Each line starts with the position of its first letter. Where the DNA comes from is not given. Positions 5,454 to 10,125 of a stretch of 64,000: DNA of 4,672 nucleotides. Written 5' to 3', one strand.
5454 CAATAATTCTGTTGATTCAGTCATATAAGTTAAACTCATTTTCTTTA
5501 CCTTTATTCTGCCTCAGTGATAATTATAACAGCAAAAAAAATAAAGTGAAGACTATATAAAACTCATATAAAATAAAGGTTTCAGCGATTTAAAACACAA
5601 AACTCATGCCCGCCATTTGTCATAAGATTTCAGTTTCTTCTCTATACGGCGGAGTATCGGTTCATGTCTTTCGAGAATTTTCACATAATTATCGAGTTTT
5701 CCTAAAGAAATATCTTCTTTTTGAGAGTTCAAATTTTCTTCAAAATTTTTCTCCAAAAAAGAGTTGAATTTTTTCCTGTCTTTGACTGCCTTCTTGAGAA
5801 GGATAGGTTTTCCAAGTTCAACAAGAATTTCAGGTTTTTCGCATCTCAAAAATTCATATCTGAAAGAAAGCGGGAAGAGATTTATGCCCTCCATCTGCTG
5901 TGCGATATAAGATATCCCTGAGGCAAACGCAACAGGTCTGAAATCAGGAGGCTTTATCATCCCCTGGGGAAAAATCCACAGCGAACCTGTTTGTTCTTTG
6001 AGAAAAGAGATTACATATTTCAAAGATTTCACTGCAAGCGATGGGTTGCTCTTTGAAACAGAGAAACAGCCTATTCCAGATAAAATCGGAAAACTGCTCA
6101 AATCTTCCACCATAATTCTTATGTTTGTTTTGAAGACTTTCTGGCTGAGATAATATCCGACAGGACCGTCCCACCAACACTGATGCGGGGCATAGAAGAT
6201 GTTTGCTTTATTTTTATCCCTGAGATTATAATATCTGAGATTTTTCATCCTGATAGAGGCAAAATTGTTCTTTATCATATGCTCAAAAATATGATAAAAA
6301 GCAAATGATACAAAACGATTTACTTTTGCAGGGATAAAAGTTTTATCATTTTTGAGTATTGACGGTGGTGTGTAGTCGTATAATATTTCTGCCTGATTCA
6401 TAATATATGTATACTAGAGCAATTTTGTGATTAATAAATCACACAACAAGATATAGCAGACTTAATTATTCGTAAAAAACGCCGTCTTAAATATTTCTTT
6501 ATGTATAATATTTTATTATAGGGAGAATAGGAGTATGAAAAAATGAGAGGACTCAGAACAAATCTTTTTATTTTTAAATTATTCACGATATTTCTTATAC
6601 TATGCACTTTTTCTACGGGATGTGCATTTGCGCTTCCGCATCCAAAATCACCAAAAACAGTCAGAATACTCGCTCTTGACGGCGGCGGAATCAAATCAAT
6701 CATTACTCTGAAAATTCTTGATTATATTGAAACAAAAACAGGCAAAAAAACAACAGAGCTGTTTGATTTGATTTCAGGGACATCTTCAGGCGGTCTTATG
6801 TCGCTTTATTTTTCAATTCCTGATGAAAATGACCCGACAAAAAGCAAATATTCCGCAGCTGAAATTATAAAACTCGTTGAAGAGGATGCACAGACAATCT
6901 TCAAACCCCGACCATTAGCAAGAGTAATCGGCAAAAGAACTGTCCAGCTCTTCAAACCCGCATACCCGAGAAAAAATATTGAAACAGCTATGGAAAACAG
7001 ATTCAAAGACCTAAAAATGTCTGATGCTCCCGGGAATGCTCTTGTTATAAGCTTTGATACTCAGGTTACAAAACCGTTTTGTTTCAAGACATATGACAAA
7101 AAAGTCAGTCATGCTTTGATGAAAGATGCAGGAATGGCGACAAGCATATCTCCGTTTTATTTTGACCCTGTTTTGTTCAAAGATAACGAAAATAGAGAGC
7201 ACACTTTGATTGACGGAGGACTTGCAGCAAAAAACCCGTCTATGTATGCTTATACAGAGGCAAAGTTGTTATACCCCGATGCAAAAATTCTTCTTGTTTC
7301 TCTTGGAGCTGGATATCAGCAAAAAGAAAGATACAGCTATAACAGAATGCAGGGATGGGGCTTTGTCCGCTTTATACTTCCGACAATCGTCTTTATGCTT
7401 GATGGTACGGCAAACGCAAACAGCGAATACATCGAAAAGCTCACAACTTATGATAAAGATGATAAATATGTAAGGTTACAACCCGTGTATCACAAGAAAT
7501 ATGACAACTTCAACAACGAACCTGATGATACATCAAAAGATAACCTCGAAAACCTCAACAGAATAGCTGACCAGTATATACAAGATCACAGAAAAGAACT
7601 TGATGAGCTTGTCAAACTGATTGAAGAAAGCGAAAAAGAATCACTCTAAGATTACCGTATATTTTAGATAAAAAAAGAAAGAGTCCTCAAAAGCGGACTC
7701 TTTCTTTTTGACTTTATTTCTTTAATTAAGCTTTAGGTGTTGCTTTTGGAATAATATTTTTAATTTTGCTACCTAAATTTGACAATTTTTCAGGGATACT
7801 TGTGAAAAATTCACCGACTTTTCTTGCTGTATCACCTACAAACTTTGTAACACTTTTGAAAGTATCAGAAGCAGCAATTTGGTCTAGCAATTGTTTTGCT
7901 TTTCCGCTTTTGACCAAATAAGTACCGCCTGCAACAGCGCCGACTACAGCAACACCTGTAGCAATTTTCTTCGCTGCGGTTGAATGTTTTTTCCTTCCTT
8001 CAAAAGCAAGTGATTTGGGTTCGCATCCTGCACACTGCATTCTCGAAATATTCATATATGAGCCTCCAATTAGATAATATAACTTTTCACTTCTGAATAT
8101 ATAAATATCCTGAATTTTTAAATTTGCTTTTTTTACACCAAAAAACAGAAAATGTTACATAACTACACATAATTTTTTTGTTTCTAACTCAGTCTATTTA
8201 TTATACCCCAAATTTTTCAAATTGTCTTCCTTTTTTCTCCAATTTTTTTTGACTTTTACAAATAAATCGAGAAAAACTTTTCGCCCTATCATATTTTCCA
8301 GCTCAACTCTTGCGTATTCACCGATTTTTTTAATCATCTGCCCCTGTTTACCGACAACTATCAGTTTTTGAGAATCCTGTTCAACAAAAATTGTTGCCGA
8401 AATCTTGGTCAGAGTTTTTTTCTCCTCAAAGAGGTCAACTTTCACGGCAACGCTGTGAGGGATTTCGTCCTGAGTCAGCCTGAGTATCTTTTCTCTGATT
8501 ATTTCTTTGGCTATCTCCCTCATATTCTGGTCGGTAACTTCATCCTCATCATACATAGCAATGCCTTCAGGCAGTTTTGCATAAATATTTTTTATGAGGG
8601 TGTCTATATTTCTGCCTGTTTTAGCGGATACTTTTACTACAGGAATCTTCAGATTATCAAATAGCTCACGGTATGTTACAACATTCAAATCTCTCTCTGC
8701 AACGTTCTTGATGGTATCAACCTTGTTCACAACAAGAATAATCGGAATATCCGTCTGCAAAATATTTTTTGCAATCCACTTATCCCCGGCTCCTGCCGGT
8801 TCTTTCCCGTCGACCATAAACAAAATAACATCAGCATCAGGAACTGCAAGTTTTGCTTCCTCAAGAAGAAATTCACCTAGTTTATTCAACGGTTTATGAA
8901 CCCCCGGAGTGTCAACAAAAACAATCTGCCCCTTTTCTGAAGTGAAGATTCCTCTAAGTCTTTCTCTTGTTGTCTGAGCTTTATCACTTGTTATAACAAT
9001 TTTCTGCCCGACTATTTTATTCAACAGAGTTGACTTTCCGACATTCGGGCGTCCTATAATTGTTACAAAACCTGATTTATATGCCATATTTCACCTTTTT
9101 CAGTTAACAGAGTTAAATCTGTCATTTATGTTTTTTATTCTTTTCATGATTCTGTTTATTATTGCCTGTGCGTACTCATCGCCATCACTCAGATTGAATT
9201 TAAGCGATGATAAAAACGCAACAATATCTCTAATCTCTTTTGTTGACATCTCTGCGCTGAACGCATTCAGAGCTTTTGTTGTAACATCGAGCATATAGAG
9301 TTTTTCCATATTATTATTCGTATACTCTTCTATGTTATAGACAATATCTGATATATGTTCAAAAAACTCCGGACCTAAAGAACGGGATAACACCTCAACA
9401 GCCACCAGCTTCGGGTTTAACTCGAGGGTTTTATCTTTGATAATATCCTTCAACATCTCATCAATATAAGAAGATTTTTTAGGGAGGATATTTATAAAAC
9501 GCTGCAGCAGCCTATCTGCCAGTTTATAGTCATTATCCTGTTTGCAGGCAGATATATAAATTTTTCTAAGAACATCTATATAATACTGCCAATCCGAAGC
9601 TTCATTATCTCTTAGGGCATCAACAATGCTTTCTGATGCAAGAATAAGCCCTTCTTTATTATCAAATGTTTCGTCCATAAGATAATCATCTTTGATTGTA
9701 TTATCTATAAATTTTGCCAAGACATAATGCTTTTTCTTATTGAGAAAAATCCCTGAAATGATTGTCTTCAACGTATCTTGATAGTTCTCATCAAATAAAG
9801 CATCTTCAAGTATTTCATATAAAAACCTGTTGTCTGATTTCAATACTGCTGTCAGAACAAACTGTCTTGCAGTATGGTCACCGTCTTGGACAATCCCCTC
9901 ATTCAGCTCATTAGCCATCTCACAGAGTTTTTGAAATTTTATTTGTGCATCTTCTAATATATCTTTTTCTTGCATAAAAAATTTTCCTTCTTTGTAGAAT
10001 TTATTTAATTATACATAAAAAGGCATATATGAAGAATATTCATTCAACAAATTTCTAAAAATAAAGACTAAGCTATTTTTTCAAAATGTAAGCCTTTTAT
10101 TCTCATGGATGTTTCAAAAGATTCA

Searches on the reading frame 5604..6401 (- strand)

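Call 43: search_protein_families(library=pfam, proteins=[window:5604-6401:-], max_evalue=0.00001)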
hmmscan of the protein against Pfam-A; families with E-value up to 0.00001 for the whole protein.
window:5604-6401:- (265 aa): 1 family
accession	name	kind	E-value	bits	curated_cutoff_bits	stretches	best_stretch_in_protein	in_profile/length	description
PF01553.26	Acyltransferase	-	4.9e-06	26.8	23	1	64-180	13-131/132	Acyltransferase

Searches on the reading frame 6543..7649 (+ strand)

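Call 43: search_protein_families(library=pfam, proteins=[window:6543-7649:+], max_evalue=0.00001)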
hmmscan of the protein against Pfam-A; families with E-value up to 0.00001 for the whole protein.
window:6543-7649:+ (368 aa): 1 family
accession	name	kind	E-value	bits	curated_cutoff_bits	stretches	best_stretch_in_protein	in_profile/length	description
PF01734.28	Patatin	-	6.5e-21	75.8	27.7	1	43-236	1-190/191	Patatin-like phospholipase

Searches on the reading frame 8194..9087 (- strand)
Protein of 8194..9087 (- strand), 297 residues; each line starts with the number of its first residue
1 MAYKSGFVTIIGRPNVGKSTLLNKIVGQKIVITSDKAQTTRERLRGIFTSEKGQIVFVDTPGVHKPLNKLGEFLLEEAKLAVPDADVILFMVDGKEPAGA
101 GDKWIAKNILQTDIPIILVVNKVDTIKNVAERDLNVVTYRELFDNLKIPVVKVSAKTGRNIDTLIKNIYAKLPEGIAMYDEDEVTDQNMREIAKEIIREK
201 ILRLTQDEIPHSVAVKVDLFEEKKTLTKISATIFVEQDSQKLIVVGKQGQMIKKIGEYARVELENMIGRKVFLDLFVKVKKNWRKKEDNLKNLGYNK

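Call 43: search_protein_families(library=pfam, proteins=[window:8194-9087:-], max_evalue=0.00001)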
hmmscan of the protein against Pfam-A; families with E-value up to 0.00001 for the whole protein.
window:8194-9087:- (297 aa): 7 families
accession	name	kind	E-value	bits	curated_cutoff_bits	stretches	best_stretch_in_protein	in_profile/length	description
PF01926.29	MMR_HSR1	-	4.7e-27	94.8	21.9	1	8-122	2-113/113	50S ribosome-binding GTPase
PF07650.23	KH_2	-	2.2e-18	66.3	22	1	208-284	1-78/78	KH domain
PF02421.24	FeoB_N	-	1.2e-17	64.3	27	1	8-168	3-156/156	Ferrous iron transport protein B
PF00009.33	GTP_EFTU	-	8.6e-12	45.5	26.5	1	8-173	6-187/188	Elongation factor Tu GTP binding domain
PF03193.22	RsgA_GTPase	-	1.2e-09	38.7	30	0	6-65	107-170/174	RsgA GTPase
PF00350.29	Dynamin_N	-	1.5e-09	38.5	27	0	8-40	1-33/168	Dynamin family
PF00071.28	Ras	-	4.2e-08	33.4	21.6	1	9-172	3-160/162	Ras family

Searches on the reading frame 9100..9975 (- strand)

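Call 43: search_protein_families(library=pfam, proteins=[window:9100-9975:-], max_evalue=0.00001)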
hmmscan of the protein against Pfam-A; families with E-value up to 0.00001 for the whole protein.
window:9100-9975:- (291 aa): 0 families

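Call 71: search_protein_families(library=pfam, proteins=[window:9100-9975:-], max_evalue=0.01)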
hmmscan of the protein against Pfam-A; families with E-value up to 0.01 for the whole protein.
window:9100-9975:- (291 aa): 1 family
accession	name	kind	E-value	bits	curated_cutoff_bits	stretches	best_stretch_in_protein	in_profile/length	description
PF12948.12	MSP7_C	-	0.00047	21.3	27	1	46-106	65-122/125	MSP7-like protein C-terminal domain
